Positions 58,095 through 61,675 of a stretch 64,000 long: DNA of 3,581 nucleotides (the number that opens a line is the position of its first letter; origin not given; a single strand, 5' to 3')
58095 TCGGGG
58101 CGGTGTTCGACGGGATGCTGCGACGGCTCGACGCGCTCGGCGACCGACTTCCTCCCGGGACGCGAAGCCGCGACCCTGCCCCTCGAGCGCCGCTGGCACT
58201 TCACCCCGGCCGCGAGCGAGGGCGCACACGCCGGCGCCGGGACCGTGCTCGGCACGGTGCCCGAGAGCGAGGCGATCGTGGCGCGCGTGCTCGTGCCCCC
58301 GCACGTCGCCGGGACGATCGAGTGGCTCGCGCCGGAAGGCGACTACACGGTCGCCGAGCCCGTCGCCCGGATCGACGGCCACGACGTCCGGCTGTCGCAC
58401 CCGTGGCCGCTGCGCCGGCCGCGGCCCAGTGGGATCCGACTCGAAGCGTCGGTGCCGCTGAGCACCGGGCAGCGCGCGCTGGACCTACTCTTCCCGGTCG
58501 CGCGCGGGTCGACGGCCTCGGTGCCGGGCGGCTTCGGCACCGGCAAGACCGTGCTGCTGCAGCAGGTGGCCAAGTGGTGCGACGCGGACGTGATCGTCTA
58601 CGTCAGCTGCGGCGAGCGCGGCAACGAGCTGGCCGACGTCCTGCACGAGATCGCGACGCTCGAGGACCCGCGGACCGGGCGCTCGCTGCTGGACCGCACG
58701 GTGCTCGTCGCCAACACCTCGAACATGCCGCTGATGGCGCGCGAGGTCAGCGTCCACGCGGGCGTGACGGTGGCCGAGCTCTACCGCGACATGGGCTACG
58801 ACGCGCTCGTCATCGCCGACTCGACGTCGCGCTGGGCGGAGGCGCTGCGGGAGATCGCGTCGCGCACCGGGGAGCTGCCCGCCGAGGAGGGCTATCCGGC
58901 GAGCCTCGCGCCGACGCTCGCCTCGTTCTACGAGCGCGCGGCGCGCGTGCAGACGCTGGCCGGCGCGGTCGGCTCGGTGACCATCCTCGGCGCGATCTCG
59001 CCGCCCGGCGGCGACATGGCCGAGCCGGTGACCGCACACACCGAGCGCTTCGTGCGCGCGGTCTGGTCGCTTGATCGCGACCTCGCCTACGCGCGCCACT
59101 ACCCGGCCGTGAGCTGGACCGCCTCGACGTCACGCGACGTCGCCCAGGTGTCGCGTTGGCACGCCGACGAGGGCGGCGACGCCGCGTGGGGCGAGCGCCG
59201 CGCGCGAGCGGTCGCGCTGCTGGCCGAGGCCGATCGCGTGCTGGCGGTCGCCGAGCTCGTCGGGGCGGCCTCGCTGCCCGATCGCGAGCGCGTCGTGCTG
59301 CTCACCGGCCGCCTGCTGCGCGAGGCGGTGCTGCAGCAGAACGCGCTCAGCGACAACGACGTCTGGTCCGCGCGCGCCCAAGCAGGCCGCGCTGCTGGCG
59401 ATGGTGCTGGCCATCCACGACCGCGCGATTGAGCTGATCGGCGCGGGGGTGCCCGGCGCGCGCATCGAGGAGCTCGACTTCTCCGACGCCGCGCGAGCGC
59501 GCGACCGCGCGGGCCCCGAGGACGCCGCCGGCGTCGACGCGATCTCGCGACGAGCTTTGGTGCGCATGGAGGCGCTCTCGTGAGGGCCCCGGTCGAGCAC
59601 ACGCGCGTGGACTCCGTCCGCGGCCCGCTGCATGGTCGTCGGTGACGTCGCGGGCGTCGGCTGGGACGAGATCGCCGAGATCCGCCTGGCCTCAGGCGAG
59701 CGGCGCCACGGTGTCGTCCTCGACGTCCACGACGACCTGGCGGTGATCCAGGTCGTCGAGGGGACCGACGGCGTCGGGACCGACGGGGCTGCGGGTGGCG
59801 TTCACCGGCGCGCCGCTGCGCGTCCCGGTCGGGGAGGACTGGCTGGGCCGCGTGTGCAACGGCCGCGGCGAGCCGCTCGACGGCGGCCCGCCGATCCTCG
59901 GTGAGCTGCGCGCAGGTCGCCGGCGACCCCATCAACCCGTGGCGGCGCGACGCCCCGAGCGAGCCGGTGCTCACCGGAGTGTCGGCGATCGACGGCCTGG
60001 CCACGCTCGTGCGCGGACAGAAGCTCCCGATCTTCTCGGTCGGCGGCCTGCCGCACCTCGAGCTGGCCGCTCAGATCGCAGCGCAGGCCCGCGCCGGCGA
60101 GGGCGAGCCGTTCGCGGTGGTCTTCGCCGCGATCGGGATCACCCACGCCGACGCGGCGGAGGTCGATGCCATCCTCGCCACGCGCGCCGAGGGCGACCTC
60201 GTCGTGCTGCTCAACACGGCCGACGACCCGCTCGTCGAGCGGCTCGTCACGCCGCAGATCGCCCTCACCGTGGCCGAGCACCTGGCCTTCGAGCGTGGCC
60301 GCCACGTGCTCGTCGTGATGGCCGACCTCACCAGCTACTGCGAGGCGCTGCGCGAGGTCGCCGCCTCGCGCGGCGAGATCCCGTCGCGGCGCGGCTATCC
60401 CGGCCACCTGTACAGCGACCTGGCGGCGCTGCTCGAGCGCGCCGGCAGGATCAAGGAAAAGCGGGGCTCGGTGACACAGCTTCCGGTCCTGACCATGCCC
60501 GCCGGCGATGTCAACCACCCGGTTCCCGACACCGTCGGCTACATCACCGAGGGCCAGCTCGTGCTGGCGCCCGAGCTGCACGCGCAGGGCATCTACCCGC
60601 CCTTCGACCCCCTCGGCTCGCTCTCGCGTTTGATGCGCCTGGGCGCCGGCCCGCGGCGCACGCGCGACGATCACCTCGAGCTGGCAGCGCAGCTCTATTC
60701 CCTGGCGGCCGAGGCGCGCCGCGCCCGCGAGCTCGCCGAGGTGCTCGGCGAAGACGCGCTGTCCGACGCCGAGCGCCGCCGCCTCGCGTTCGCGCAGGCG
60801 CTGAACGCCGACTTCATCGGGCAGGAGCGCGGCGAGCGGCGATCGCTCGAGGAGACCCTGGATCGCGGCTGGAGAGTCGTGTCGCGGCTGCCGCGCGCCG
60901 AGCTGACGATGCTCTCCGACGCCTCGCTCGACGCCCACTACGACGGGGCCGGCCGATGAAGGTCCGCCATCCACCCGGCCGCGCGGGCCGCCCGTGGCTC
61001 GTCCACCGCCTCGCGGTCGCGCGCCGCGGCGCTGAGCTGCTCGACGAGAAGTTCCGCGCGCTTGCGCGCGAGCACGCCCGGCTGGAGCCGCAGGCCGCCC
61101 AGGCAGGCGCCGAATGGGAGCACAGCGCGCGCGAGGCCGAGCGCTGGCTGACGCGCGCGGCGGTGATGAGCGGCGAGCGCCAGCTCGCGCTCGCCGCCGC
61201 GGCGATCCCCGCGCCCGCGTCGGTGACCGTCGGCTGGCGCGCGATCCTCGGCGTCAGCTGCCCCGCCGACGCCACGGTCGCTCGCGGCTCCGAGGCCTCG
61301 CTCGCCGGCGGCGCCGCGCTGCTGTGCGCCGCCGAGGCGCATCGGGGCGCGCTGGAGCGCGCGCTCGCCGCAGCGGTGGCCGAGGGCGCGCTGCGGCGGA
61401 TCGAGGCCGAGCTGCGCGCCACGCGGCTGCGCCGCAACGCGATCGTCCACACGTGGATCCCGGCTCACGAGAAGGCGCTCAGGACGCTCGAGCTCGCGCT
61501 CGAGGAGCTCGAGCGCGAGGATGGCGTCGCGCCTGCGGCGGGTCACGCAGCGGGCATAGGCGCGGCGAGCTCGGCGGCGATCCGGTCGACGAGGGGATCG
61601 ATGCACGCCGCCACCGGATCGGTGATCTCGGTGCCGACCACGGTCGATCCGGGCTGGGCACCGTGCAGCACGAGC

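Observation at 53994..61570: Complete A/V-type ATPase operon whose two catalytic genes each carry two +1 frame disruptions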

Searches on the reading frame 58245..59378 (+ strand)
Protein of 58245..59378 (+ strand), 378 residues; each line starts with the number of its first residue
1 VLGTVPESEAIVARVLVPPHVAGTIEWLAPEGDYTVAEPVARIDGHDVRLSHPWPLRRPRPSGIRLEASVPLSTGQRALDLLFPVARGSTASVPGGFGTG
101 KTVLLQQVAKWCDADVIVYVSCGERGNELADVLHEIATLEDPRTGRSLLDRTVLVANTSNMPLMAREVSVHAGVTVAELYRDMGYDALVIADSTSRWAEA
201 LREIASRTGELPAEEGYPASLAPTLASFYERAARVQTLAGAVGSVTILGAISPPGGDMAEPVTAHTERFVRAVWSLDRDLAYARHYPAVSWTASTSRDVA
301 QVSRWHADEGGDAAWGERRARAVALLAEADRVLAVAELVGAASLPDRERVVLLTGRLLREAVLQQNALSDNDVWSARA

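Call 6: find_homologous_proteins(query=window:58245-59378:+)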
Query window:58245-59378:+ (378 aa): 8000 proteins with E <= 0.001 among 8000 candidates; the best 120 are listed.
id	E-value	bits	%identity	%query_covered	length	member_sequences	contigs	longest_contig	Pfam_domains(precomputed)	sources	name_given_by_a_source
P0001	5.6e-239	811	100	99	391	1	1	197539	PF16886.12,PF00006.32,PF22919.2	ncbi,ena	-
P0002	4.4e-224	762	92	99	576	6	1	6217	PF16886.12,PF02874.30,PF00006.32,PF22919.2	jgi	jgi:V/A-type H+-transporting ATPase subunit A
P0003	2.4e-223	759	93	99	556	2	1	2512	PF16886.12,PF00006.32,PF22919.2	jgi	jgi:V/A-type H+-transporting ATPase subunit A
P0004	4.0e-223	759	93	100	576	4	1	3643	PF16886.12,PF02874.30,PF00006.32,PF22919.2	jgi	jgi:V/A-type H+-transporting ATPase subunit A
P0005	4.8e-221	752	91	100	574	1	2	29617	PF16886.12,PF02874.30,PF00006.32,PF22919.2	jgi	jgi:V/A-type H+-transporting ATPase subunit A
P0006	1.4e-218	744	91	98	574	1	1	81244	PF16886.12,PF02874.30,PF00006.32,PF22919.2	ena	-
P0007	1.4e-218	744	91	98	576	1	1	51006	PF16886.12,PF02874.30,PF00006.32,PF22919.2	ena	-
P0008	1.5e-218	744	91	98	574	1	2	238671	PF16886.12,PF02874.30,PF00006.32,PF22919.2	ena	-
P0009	1.9e-218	743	91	98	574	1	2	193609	PF16886.12,PF02874.30,PF00006.32,PF22919.2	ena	-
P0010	1.9e-218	743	91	98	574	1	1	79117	PF16886.12,PF02874.30,PF00006.32,PF22919.2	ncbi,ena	-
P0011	1.9e-218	743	91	98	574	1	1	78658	PF16886.12,PF02874.30,PF00006.32,PF22919.2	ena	-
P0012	7.1e-218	741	91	98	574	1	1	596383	PF16886.12,PF02874.30,PF00006.32,PF22919.2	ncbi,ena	-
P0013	7.8e-218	741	91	98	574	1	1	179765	PF16886.12,PF02874.30,PF00006.32,PF22919.2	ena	-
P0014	1.1e-217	741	91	98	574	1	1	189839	PF16886.12,PF02874.30,PF00006.32,PF22919.2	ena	-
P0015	1.4e-217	740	91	98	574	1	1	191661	PF16886.12,PF02874.30,PF00006.32,PF22919.2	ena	-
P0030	1.0e-202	691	94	89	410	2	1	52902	PF00006.32,PF22919.2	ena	-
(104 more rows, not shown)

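Call 7: search_protein_families(library=pfam, proteins=[window:58245-59378:+], max_evalue=0.01)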
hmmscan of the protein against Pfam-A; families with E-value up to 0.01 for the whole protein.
window:58245-59378:+ (378 aa): 4 families
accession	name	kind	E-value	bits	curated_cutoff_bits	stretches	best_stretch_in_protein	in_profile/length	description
PF00006.31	ATP-synt_ab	-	4.9e-69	232.6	29.5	1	75-296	1-213/213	ATP synthase alpha/beta family, nucleotide-binding domain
PF16886.11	ATP-synt_ab_Xtn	-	1.8e-13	50.5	25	1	1-57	27-88/88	ATPsynthase alpha/beta subunit barrel-sandwich domain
PF22919.1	ATP-synt_VA_C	-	9.4e-09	35.7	24.7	1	313-373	10-70/101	C-terminal domain of V and A type ATP synthase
PF13401.12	AAA_22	-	0.0003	21.5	27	1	93-139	10-57/130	AAA domain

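Call 8: find_encoding_contigs(protein=P0001, flank=10000, max_places=3)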
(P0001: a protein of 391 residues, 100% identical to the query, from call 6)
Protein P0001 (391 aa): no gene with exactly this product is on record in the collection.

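Call 9: find_encoding_contigs(protein=P0012, flank=10000, max_places=3)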
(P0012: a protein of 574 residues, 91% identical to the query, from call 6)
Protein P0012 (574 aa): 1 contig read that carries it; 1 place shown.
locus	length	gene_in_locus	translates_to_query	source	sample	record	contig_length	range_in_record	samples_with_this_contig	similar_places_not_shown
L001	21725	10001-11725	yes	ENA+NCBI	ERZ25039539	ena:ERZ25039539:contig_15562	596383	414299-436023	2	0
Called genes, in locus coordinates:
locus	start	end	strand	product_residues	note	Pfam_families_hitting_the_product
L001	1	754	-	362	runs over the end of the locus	PF01734:Patatin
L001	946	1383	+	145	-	PF00011:HSP20, PF17886:ArsA_HSP20 (weak)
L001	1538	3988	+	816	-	PF20437:LonC_helical, PF13654:AAA_32, PF20436:LonB_AAA-LID, PF05362:Lon_C (weak)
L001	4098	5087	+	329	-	PF00881:Nitroreductase (faint), PF14512:TM1586_NiRdase (faint)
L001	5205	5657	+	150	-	PF00571:CBS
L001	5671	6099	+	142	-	PF10025:DUF2267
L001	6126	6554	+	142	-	-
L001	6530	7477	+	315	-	-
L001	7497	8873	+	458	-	PF01496:V_ATPase_I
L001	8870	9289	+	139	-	PF00137:ATP-synt_C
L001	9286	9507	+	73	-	-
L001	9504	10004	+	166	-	PF01991:vATP-synt_E (weak)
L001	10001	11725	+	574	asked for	PF02874:ATP-synt_ab_N (weak), PF16886:ATP-synt_ab_Xtn, PF00006:ATP-synt_ab, PF22919:ATP-synt_VA_C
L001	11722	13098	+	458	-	PF02874:ATP-synt_ab_N, PF00006:ATP-synt_ab, PF22919:ATP-synt_VA_C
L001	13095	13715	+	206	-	PF01813:ATP-synt_D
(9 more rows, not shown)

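Call 12: find_related_loci(query=window:58245-59378:+, collection=genome_contigs, flank=10000)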
Query window:58245-59378:+ (378 aa) in genome_contigs; peptide patterns used: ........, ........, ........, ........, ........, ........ (x = any residue, [..] = any of these).
599 stretches matched a pattern (row limit reached: there are more); 464 encode a relative of the query (tblastn E <= 1e-3); the best 80 are kept; 80 distinct loci.
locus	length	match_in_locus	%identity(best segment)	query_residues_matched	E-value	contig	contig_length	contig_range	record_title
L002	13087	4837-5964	94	1-376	0e+0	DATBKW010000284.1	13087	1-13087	MAG TPA_asm: Solirubrobacteraceae bacterium isolate SMAG_U3956 k141_1038707, whole genome shotgun sequence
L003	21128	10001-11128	91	1-376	0e+0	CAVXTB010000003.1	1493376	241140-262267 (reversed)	MAG: uncultured Actinomycetes bacterium isolate MFD04944.bin.2.197 genome assembly, contig: contig_16062, whole genome s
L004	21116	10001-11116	91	1-372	0e+0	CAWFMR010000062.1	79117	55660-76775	MAG: uncultured Actinomycetes bacterium isolate MFD02159.bin.2.87 genome assembly, contig: contig_886, whole genome shot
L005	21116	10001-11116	91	1-372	0e+0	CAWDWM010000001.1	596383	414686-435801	MAG: uncultured Actinomycetes bacterium isolate MFD05442.bin.2.72 genome assembly, contig: contig_15562, whole genome sh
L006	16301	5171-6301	84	1-378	0e+0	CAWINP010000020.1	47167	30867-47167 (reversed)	MAG: uncultured Solirubrobacteraceae bacterium isolate MFD04944.bin.2.106 genome assembly, contig: contig_44164, whole g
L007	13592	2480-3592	83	1-372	0e+0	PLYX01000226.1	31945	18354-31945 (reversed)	MAG: Solirubrobacterales bacterium isolate palsa_744 73.20120700_P3D.216_contig_51240, whole genome shotgun sequence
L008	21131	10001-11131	82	1-378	0e+0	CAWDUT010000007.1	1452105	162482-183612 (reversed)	MAG: uncultured Solirubrobacteraceae bacterium isolate MFD05442.bin.1.311 genome assembly, contig: contig_5061, whole ge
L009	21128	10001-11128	82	2-378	0e+0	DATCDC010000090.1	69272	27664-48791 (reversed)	MAG TPA_asm: Solirubrobacteraceae bacterium isolate SMAG_U7715 k141_130972, whole genome shotgun sequence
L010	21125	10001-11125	84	1-376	0e+0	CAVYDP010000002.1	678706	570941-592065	MAG: uncultured Solirubrobacteraceae bacterium isolate MFD00991.bin.2.28 genome assembly, contig: contig_13695, whole ge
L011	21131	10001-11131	81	1-378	0e+0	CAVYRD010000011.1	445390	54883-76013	MAG: uncultured Thermoleophilia bacterium isolate MFD05942.bin.2.330 genome assembly, contig: contig_34586, whole genome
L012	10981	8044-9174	82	1-378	0e+0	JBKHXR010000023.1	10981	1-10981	MAG: Thermoleophilia bacterium isolate N_bin.24.orig k127_338418, whole genome shotgun sequence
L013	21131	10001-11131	80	1-378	0e+0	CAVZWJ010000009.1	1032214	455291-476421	MAG: uncultured Solirubrobacterales bacterium isolate MFD01872.bin.2.282 genome assembly, contig: contig_40040, whole ge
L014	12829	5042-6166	82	1-376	0e+0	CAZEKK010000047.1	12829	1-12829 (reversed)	MAG TPA_asm: uncultured Solirubrobacteraceae bacterium isolate SRP173033_co1_67 genome assembly, contig: NODE_10459_leng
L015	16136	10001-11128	81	2-378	0e+0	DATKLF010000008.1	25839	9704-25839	MAG TPA_asm: Solirubrobacteraceae bacterium isolate SMAG_U14678 k141_1273535, whole genome shotgun sequence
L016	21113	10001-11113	80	1-372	0e+0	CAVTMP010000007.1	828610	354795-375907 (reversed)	MAG: uncultured Solirubrobacterales bacterium isolate MFD05942.bin.2.339 genome assembly, contig: contig_5974, whole gen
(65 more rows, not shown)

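Call 20: find_encoding_contigs(protein=P0030, flank=10000, max_places=4)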
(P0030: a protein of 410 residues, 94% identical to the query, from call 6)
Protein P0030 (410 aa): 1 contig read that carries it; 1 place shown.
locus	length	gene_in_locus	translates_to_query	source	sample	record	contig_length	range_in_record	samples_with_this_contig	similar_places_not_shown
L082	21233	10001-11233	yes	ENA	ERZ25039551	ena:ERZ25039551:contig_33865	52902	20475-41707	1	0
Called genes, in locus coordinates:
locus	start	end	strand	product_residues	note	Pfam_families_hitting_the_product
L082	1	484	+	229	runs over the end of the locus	-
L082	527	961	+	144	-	PF00011:HSP20, PF17886:ArsA_HSP20 (weak)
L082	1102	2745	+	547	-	PF20437:LonC_helical, PF13654:AAA_32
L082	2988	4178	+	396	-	PF05362:Lon_C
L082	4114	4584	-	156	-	PF10057:MpsC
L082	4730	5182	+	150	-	PF00571:CBS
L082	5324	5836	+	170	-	PF10025:DUF2267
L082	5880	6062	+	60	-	-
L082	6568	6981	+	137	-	-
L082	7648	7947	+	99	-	-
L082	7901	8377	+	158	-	-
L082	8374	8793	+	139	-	PF00137:ATP-synt_C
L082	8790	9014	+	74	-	-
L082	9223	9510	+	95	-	-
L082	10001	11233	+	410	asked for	PF00006:ATP-synt_ab, PF22919:ATP-synt_VA_C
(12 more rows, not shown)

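Call 24: list_cluster_members(proteins=[P0001, P0012, P0030])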
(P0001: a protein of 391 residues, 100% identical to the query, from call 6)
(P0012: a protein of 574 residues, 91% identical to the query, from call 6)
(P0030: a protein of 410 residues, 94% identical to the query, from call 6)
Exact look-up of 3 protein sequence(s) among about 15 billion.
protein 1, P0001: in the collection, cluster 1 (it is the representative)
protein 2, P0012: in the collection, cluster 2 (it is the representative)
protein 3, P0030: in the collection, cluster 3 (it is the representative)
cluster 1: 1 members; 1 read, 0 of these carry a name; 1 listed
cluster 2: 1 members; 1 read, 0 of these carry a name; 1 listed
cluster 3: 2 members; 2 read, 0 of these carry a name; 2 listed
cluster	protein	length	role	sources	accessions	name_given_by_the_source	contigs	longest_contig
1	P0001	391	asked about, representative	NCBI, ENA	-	-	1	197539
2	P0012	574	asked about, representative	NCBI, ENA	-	-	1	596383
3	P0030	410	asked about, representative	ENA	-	-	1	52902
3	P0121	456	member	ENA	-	-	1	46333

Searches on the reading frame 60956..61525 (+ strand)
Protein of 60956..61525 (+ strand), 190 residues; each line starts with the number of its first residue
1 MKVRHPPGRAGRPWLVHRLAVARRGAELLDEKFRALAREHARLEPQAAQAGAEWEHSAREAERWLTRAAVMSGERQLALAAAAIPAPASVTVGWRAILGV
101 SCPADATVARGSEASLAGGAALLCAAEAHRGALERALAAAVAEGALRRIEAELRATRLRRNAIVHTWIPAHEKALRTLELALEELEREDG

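Call 7: search_protein_families(library=pfam, proteins=[window:60956-61525:+], max_evalue=0.01)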
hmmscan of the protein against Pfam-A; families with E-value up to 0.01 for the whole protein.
window:60956-61525:+ (190 aa): 1 family
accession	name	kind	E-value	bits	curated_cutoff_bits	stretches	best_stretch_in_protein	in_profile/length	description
PF01813.22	ATP-synt_D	-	9.1e-29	101.2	25.7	1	17-189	7-187/196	ATP synthase subunit D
